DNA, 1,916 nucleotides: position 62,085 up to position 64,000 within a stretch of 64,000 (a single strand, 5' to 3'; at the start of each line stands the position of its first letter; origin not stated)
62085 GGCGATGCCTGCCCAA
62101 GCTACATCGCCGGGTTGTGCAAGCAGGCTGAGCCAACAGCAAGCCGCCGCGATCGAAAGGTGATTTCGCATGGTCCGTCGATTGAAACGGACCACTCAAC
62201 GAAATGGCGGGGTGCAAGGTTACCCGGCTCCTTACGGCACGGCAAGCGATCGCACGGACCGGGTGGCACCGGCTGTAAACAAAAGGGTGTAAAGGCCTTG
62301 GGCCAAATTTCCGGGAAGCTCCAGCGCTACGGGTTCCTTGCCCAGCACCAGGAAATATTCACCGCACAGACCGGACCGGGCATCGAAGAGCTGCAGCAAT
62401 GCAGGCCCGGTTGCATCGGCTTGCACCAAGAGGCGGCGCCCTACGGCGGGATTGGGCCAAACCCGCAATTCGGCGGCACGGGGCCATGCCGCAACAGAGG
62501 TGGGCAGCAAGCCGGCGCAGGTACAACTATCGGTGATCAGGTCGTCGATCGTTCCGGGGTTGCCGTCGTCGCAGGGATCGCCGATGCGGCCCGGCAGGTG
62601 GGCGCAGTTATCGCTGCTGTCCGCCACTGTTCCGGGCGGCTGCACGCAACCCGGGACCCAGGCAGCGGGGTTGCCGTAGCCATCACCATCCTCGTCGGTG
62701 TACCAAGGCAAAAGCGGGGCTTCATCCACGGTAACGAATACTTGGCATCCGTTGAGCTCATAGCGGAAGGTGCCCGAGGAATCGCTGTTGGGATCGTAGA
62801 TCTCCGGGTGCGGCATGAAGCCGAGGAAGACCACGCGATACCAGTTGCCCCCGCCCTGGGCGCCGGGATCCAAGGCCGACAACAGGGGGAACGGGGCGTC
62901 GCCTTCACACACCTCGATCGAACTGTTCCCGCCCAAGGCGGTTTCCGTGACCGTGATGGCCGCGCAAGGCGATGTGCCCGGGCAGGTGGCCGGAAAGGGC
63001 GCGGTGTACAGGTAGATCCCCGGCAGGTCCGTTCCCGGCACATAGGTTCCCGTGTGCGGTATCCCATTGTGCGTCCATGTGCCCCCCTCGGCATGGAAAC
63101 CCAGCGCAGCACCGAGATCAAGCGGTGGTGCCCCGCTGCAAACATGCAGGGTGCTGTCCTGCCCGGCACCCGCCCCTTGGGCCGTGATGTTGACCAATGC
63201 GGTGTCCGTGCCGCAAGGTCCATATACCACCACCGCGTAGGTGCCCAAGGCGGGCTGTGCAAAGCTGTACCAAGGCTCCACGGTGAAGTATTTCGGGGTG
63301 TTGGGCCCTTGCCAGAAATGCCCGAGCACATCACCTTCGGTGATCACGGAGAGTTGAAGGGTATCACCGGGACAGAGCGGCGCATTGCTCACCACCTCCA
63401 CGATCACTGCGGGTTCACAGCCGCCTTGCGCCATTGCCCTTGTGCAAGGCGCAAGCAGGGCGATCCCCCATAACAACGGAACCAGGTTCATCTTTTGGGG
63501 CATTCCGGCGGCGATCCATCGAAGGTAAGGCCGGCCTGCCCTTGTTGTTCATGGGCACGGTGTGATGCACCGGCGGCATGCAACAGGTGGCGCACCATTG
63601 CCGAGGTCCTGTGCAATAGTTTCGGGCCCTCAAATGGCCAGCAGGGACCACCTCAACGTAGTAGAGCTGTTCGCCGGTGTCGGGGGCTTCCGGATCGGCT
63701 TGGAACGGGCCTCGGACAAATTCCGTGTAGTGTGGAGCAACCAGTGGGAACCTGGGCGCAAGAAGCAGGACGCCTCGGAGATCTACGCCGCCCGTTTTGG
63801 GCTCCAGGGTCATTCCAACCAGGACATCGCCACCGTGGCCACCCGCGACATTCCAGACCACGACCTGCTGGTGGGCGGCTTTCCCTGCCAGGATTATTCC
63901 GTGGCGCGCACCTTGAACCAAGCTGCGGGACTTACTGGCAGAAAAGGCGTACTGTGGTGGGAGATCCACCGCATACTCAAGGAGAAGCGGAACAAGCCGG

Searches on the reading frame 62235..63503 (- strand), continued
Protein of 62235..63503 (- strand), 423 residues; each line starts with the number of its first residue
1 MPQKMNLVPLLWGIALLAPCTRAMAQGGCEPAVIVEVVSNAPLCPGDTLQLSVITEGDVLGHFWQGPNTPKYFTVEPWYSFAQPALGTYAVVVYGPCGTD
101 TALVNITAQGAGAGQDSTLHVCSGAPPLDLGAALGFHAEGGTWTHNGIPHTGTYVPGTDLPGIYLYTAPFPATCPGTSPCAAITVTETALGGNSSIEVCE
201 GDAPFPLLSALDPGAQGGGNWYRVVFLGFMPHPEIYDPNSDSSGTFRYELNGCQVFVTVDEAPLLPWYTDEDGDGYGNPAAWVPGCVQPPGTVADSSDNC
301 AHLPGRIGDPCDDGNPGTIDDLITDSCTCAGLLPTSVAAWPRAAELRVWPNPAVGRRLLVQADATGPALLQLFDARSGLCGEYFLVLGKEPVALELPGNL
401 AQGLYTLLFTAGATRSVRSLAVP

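Call 54: search_protein_families(library=padloc, proteins=[L001:8614-9870:-, L001:7375-8502:-, window:62235-63503:-, L001:5307-6155:+, L001:17120-17605:+, L001:6234-7151:-], max_evalue=0.01)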
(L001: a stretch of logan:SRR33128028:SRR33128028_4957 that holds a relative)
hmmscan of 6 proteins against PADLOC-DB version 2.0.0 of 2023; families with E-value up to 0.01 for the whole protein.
L001:8614-9870:- (419 aa): 58 families (the best 25 are shown)
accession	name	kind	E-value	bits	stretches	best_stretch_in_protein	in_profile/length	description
PDLC03329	MTase_II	-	5.8e-153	507.9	1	6-409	4-398/407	Type II methyltransferase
PDLC03272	MTase_II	-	4.7e-54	182.1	1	4-186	72-238/407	Type II methyltransferase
PDLC03378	MTase_II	-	2.4e-42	143.4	1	7-189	3-173/344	Type II methyltransferase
PDLC02653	DrmMII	-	5.5e-36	122.2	1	8-186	6-176/333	DrmMII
PDLC00033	DruM2|DruM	-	3.2e-33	113.5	1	4-188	19-196/368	DNA cytosine methylase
PDLC03361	MTase_II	-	6.2e-31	105.7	1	6-186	86-285/455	Type II methyltransferase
PDLC00026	DruM2|DruM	-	8.9e-31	105.7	1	5-187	3-171/336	DNA cytosine methylase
PDLC03242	MTase_II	-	9.6e-31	105.1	1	7-189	101-266/409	Type II methyltransferase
PDLC03234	MTase_II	-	1.1e-29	101.9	1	6-190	4-181/375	Type II methyltransferase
PDLC03217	MTase_II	-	5.2e-29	99.2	1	8-184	23-185/703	Type II methyltransferase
PDLC03716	oMTase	-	7.4e-28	95.7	1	7-185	39-201/349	orphan methyltransferase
PDLC00028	DruM2|DruM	-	8.7e-28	95.2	1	5-197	4-191/397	DNA cytosine methylase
PDLC00027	DruM2|DruM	-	6.2e-27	92.9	1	4-185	9-173/361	DNA cytosine methylase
PDLC03324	MTase_II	-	9.4e-27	91.9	1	7-185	6-171/408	Type II methyltransferase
PDLC03286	MTase_II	-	2.3e-25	87.5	1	9-186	3-171/185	Type II methyltransferase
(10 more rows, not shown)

L001:7375-8502:- (376 aa): 0 families

window:62235-63503:- (423 aa): 0 families

L001:5307-6155:+ (283 aa): 0 families

L001:17120-17605:+ (162 aa): 0 families

L001:6234-7151:- (306 aa): 0 families

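Call 57: search_dna_similar(query=L001:8614-9870:-, collection=plasmids, mode=protein, max_rows=12, max_evalue=1e-40)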
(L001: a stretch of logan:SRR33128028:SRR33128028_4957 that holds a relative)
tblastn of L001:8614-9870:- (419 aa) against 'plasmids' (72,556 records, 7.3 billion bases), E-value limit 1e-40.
Records with a match: 33; places in all: 35; records where one place covers at least 80% of the query: 32.
Best place of each record, by identity: <60% 33.
By first word of the organism name: Bacillus 9; Priestia 5; Lactiplantibacillus 5; Haladaptatus 2; Exiguobacterium 2; Paraclostridium 1; Clostridiaceae 1; Clostridium 1; Macrococcus 1; Psychrobacillus 1; and 5 more.
By predicted mobility (MOB-suite, as given by PLSDB): non-mobilizable 17; mobilizable 12; conjugative 4.
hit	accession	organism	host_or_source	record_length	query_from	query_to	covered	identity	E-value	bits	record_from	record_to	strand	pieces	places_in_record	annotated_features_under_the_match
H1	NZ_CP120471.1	Haladaptatus sp. DYSN1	cell culture,sediment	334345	1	411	98%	48.0%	3e-104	345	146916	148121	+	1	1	dcm: DNA (cytosine-5-)-methyltransferase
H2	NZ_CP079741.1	Paraclostridium bifermentans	whole organism,soil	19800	7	419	99%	47.6%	1e-106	352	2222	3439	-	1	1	dcm: DNA (cytosine-5-)-methyltransferase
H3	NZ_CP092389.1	Priestia megaterium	Bolboschoenus planiculmis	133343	7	405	95%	49.3%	8e-108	356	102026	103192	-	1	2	dcm: DNA (cytosine-5-)-methyltransferase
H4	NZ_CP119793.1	Haladaptatus sp. QDMS2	cell culture,sediment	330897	1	411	98%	47.7%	3e-104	346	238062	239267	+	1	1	dcm: DNA (cytosine-5-)-methyltransferase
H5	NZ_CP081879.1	Exiguobacterium acetylicum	Environment,soil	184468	1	405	97%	48.4%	5e-110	362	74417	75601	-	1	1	dcm: DNA (cytosine-5-)-methyltransferase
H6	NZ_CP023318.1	Priestia megaterium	Plant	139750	7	405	95%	49.0%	7e-106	350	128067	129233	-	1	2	dcm: DNA (cytosine-5-)-methyltransferase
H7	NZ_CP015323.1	Priestia filamentosa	plant,Cell culture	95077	7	405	95%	48.7%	2e-102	340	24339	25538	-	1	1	dcm: DNA (cytosine-5-)-methyltransferase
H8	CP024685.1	Bacillus wiedmannii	cell culture,soil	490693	2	407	97%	47.6%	2e-104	346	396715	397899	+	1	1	DNA (cytosine-5-)-methyltransferase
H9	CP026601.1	Clostridiaceae bacterium 14S0207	Bos taurus,whole organsim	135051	8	412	97%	47.5%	1e-101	338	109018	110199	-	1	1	DNA (cytosine-5-)-methyltransferase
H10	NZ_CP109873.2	Bacillus cereus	pepper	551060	2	407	97%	47.3%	2e-103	343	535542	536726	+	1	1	dcm: DNA (cytosine-5-)-methyltransferase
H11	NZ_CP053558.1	Exiguobacterium sp. Helios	-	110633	1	405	97%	47.3%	2e-107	355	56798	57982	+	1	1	dcm: DNA (cytosine-5-)-methyltransferase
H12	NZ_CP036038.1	Bacillus mycoides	cell culture,soil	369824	2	407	97%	47.1%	7e-103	342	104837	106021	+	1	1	dcm: DNA (cytosine-5-)-methyltransferase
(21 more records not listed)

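Call 58: search_dna_similar(query=L001:8614-9870:-, collection=phages, mode=protein, max_rows=10, max_evalue=1e-40)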
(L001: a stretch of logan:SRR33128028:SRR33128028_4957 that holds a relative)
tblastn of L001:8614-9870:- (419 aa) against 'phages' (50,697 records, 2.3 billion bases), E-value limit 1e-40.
Records with a match: 3; places in all: 4; records where one place covers at least 80% of the query: 3.
Best place of each record, by identity: <60% 3.
By first word of the organism name: Bacteriophage 3.
By host as written in the record: - 3.
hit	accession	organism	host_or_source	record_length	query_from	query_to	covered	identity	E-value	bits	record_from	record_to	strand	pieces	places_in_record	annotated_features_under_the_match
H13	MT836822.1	Bacteriophage sp.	human fecal samples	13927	3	410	97%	56.7%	1e-149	475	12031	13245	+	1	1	record has no annotation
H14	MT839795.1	Bacteriophage sp.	human fecal samples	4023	5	404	95%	47.3%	2e-96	319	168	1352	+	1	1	record has no annotation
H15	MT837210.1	Bacteriophage sp.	human fecal samples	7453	7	412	97%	45.4%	3e-98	327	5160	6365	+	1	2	record has no annotation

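Call 59: get_annotated_region(hit=H2, flank=3000)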
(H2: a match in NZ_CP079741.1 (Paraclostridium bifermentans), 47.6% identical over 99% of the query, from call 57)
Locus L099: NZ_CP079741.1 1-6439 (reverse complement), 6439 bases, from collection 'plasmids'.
description: Paraclostridium bifermentans strain DSM 14991 plasmid unnamed4, complete sequence
organism: Paraclostridium bifermentans (NCBI taxid 1490)
taxonomy: Bacteria; Bacillota; Clostridia; Peptostreptococcales; Peptostreptococcaceae; Paraclostridium; Paraclostridium bifermentans
host: -; source: whole organism,soil; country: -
typing (MOB-suite, as given by PLSDB): non-mobilizable
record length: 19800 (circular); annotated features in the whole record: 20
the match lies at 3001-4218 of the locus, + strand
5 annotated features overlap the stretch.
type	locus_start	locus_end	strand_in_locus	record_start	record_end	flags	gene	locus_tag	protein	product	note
CDS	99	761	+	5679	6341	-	-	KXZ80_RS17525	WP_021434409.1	N-acetylmuramoyl-L-alanine amidase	-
CDS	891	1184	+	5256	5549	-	-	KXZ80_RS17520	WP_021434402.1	hypothetical protein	-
CDS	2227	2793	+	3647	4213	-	-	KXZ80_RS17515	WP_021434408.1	hypothetical protein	-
CDS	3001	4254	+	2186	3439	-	dcm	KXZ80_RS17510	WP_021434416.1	DNA (cytosine-5-)-methyltransferase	GO:0006304 - DNA modification [Evidence IEA]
CDS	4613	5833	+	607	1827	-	-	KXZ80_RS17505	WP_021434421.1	DNA sulfur modification protein DndB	-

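Call 60: get_annotated_region(hit=H5, flank=3000)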
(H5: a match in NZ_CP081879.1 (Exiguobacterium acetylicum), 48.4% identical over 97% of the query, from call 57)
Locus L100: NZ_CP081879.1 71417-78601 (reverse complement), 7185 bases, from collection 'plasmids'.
description: Exiguobacterium acetylicum strain UTDF19-27C plasmid p1-UTDF19-27C, complete sequence
organism: Exiguobacterium acetylicum (NCBI taxid 41170)
taxonomy: Bacteria; Bacillota; Bacilli; Bacillales; ; Exiguobacterium; Exiguobacterium acetylicum
host: -; source: Environment,soil; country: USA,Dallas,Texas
typing (MOB-suite, as given by PLSDB): mobilizable; relaxase MOBP
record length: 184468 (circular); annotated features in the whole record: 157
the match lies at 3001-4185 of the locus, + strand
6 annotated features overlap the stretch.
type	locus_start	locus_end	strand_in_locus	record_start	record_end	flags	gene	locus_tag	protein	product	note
CDS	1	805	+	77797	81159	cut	-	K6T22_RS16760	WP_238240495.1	hypothetical protein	-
CDS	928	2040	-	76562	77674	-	-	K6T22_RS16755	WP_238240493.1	HNH endonuclease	-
CDS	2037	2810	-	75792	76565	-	-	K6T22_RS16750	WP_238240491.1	hypothetical protein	-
CDS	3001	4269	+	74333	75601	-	dcm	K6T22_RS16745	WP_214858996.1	DNA (cytosine-5-)-methyltransferase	GO:0006304 - DNA modification [Evidence IEA]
CDS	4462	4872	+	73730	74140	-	-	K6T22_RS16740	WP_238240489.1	very short patch repair endonuclease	-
CDS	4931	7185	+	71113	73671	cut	-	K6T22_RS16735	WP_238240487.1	hypothetical protein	-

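Call 69: list_cluster_members(proteins=[P0121])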
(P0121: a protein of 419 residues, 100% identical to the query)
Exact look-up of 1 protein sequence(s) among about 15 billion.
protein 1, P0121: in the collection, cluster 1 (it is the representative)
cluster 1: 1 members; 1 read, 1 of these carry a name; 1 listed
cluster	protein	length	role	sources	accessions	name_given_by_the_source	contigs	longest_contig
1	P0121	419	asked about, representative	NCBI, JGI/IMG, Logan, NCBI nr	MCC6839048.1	MAG: DNA (cytosine-5-)-methyltransferase [Flavobacteriales bacterium] | DNA (cytosine-5-)-methyltransferase [Flavobacteriales bacterium]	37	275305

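Call 73: predict_structure(alignment_id=A5)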
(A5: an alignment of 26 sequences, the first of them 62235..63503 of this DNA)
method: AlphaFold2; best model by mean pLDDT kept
length: 423 residues; sequences in the alignment: 26
mean_pLDDT: 75.3   pTM: 0.48
mean pLDDT of the five models: 75.3, 73.9, 73.0, 72.7, 71.3
residues with pLDDT >= 90: 155; 70-90: 151; 50-70: 24; < 50: 93
segments of 3 or more residues with pLDDT < 50: 1-6, 18-26, 264-341
pLDDT, mean of each block of 10 residues (from residue 1): 46 51 58 92 86 92 90 92 88 92 89 91 90 90 95 93 95 88 94 83 88 90 81 86 86 90 50 42 33 30 28 36 30 31 72 84 89 79 89 87 85 82 81
secondary structure, 60 per line:
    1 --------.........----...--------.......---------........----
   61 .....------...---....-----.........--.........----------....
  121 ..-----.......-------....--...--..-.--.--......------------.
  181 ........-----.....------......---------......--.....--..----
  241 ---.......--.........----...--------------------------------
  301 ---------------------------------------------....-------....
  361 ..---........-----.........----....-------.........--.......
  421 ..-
elements in order: H9-17 E33-39 E49-56 E61-65 E72-74 E78-81 E87-95 E98-106 E117-122 H130-134 E142-145 E148-150 E162-167 E180-188 E194-198 H207-210 E220-225 E228-232 E244-250 E253-261 E346-349 E357-362 E366-373 E379-387 E392-395 E403-411 E414-422

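Call 75: fold_search(model_id=the predicted structure, library=pdb)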
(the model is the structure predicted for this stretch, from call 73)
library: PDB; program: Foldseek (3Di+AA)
matches with E <= 10: 1804; with E <= 0.001: 190
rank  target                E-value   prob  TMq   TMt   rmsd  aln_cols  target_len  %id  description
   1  9flp_A                3.1e-12  1.00  0.19  0.10  38.0       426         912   16  CryoEM structure of the neck (1403-2314) in the grappling hook protein A (GhpA) in the bacterium Aureispira sp. CCB-QB (released 2024-10-16)
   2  9fls_A                1.3e-10  1.00  0.17  0.21  38.3       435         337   14  CryoEM structure of the fragment-3 (2061-2397) in the grappling hook protein A (GhpA) in the bacterium Aureispira sp.  (released 2024-10-16)
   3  9fly_A                2.9e-10  1.00  0.17  0.10  38.4       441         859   13  CryoEM structure of the base (4151-5009) in the grappling hook protein A (GhpA) in the bacterium Aureispira sp. CCB-QB (released 2024-10-16)
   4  9flw_A                4.6e-10  1.00  0.21  0.18  37.4       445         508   13  CryoEM structure of the fragment-6 (3571-4078) in the grappling hook protein A (GhpA) in the bacterium Aureispira sp.  (released 2024-10-16)
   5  9flv_A                7.8e-10  1.00  0.18  0.18  38.0       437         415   14  CryoEM structure of the fragment-5 (2393-2807) in the grappling hook protein A (GhpA) in the bacterium Aureispira sp.  (released 2024-10-16)
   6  9flu_A                4.6e-09  1.00  0.20  0.24  38.5       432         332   14  CryoEM structure of the fragment-1 (3402-3733) in the grappling hook protein A (GhpA) in the bacterium Aureispira sp.  (released 2024-10-16)
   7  5k6z_A                8.1e-09  1.00  0.19  0.21  18.4       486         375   11  Sidekick chimera containing sidekick-2 immunoglobulin domains 1-2 and sidekick-1 immunoglobulin domains 3-4 (released 2016-09-28)
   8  9g8b_A                1.1e-08  1.00  0.18  0.21  38.1       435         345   14  CryoEM structure of the fragment-2 (2892-3236) in the grappling hook protein A (GhpA) in the bacterium Aureispira sp.  (released 2024-10-16)
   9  9flx_A                1.2e-08  1.00  0.18  0.21  38.3       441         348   14  CryoEM structure of the fragment-4 (4074-4421) in the grappling hook protein A (GhpA) in the bacterium Aureispira sp.  (released 2024-10-16)
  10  5xx0_A                1.2e-08  1.00  0.18  0.20  18.2       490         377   11  Crystal structure of the four N-terminal immunoglogulin domains of Sidekick-2 protein (released 2018-08-29)
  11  9ba5_A                1.3e-08  1.00  0.17  0.13  23.9       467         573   11  Cross-linked Contactin 2 Ig1-Ig6 (released 2024-07-17)
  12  5xx0_B                1.6e-08  1.00  0.19  0.21  17.9       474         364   11  Crystal structure of the four N-terminal immunoglogulin domains of Sidekick-2 protein (released 2018-08-29)
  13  5k6y_B                1.8e-08  1.00  0.19  0.21  17.7       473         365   11  Sidekick-2 immunoglobulin domains 1-4, crystal form 2 (released 2016-09-28)
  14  5k6x_B                2.3e-08  1.00  0.19  0.21  18.4       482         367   11  Sidekick-2 immunoglobulin domains 1-4, crystal form 1 (released 2016-09-28)
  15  5k70_B                2.3e-08  1.00  0.19  0.21  18.6       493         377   12  Sidekick-2 immunoglobulin domains 1-4 H18R/N22S mutant (released 2016-09-28)
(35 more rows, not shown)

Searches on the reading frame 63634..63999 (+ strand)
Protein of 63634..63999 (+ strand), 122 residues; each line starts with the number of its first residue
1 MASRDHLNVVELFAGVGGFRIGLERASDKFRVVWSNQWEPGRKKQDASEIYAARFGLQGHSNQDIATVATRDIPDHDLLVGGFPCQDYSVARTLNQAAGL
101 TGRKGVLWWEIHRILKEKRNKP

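Call 4: search_protein_families(library=pfam, proteins=[window:63634-63999:+], max_evalue=0.01)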
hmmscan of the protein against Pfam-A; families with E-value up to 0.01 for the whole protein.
window:63634-63999:+ (122 aa): 1 family
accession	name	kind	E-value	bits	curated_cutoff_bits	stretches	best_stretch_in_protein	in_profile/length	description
PF00145.23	DNA_methylase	-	1.7e-28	100.4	22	1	8-119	2-102/324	C-5 cytosine-specific DNA methylase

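Call 5: search_protein_families(library=ncbifam, proteins=[window:63634-63999:+], max_evalue=10)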
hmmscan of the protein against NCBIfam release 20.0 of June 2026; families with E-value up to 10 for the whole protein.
window:63634-63999:+ (122 aa): 3 families
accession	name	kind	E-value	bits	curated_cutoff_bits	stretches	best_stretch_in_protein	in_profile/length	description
TIGR00675.1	dcm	superfamily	2e-32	113.1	100.65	1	9-121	1-103/329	DNA (cytosine-5-)-methyltransferase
NF007772.0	PRK10458.1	subfamily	8.8e-11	41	710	1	6-119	88-219/472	DNA cytosine methylase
NF004880.0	PRK06241.2-1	equivalog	0.15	9.9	972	1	23-75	520-572/837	phosphoenolpyruvate synthase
